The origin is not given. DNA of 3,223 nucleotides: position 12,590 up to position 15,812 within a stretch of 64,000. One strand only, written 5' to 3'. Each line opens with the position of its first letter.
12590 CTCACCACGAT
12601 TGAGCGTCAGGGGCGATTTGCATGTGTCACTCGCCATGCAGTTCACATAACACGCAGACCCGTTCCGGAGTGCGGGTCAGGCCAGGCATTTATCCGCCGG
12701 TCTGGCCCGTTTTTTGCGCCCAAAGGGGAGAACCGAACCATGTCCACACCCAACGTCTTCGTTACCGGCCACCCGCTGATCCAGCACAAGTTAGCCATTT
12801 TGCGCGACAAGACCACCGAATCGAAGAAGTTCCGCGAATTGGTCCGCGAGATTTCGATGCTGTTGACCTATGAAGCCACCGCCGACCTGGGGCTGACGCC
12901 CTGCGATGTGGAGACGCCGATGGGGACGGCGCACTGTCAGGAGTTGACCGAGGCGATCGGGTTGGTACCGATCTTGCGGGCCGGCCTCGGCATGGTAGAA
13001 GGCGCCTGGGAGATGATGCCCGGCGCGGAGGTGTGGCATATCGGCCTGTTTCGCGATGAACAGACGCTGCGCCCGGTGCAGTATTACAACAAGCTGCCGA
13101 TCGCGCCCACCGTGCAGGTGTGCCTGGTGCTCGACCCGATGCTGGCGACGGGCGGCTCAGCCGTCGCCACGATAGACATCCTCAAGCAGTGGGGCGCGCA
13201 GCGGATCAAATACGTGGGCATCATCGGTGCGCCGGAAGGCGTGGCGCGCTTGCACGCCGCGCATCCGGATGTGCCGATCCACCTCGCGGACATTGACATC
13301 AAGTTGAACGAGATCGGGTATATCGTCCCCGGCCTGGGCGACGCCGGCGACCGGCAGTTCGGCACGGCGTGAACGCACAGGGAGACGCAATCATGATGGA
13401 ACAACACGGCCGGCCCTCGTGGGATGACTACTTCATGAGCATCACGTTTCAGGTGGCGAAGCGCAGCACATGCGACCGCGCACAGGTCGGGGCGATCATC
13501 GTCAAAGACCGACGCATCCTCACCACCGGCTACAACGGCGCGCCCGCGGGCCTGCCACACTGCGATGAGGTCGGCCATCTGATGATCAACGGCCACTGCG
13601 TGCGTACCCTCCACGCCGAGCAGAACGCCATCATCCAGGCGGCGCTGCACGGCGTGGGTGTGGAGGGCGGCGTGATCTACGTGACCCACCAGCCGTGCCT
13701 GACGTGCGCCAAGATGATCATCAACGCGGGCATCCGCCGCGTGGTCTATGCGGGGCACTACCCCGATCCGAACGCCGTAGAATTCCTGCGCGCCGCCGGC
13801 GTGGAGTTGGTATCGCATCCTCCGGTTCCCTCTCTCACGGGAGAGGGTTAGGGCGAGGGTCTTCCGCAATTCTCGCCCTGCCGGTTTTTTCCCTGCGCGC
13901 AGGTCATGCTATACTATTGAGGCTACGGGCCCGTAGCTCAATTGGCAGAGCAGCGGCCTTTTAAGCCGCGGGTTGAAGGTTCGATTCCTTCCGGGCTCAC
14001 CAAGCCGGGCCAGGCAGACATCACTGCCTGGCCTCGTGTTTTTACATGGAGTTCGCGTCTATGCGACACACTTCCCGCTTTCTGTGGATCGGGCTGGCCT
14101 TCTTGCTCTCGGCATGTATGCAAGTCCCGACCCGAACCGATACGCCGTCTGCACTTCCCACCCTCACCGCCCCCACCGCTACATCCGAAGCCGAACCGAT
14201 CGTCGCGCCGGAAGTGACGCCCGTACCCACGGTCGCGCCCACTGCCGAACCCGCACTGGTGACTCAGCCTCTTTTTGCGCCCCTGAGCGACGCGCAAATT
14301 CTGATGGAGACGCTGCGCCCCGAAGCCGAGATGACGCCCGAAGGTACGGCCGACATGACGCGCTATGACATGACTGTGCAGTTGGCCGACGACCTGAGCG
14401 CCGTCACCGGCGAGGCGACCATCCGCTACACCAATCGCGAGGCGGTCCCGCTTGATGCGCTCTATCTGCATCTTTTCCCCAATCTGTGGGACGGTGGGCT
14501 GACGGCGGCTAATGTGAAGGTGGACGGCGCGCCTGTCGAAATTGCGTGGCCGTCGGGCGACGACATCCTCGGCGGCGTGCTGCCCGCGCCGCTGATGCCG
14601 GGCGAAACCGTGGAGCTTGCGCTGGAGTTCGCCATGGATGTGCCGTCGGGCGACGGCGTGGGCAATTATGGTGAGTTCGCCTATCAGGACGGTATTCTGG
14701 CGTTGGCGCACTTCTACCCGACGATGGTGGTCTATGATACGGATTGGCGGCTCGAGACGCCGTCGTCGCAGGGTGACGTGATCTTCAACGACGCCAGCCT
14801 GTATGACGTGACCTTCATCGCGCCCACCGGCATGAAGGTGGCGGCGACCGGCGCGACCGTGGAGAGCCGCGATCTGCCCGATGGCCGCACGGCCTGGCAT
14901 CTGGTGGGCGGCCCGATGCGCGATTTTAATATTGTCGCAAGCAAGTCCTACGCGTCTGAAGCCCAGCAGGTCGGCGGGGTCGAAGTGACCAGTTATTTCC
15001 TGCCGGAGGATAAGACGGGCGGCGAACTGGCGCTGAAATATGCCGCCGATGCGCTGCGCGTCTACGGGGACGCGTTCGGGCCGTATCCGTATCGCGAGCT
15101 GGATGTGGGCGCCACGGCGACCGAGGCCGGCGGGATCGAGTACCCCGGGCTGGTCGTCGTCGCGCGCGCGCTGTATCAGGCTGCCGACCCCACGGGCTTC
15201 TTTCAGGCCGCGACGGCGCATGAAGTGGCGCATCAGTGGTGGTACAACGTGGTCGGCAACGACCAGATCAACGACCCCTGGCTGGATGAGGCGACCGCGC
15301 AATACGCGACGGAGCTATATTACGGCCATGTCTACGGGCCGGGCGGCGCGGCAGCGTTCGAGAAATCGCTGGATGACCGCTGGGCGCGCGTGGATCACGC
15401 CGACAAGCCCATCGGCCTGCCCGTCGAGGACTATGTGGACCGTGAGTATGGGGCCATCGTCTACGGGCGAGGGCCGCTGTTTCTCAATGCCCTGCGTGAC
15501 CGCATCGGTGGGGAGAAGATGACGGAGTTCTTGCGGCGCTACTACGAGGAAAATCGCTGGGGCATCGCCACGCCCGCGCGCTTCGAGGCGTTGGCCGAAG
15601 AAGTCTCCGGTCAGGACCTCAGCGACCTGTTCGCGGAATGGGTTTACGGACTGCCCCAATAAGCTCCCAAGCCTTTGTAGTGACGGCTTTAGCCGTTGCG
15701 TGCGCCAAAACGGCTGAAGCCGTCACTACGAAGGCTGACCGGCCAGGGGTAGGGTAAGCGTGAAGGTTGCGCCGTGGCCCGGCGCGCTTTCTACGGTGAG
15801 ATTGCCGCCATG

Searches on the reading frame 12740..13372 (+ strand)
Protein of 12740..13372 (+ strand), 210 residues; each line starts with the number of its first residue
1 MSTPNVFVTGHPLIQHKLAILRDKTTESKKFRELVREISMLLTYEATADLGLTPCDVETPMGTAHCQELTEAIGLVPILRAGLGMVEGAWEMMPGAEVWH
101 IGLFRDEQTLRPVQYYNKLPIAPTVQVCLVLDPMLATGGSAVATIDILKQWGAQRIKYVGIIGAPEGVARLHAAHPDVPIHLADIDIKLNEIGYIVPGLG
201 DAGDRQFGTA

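Call 14: search_protein_families(library=pfam, proteins=[window:12740-13372:+], max_evalue=0.01)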
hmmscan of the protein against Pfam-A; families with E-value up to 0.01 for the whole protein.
window:12740-13372:+ (210 aa): 2 families
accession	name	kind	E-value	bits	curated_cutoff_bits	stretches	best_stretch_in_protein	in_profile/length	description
PF14681.12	UPRTase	-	8.3e-73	244.7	27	1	8-209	1-206/206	Uracil phosphoribosyltransferase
PF00156.33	Pribosyltran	-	0.00022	21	26.3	1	119-168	81-130/158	Phosphoribosyl transferase domain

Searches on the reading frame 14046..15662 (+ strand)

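Call 14: search_protein_families(library=pfam, proteins=[window:14046-15662:+], max_evalue=0.01)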
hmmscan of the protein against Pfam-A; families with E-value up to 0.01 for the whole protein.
window:14046-15662:+ (538 aa): 1 family
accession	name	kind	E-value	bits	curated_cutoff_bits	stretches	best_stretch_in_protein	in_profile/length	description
PF01433.26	Peptidase_M1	-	1.5e-16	61.1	27.7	1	329-532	2-218/218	Peptidase family M1 domain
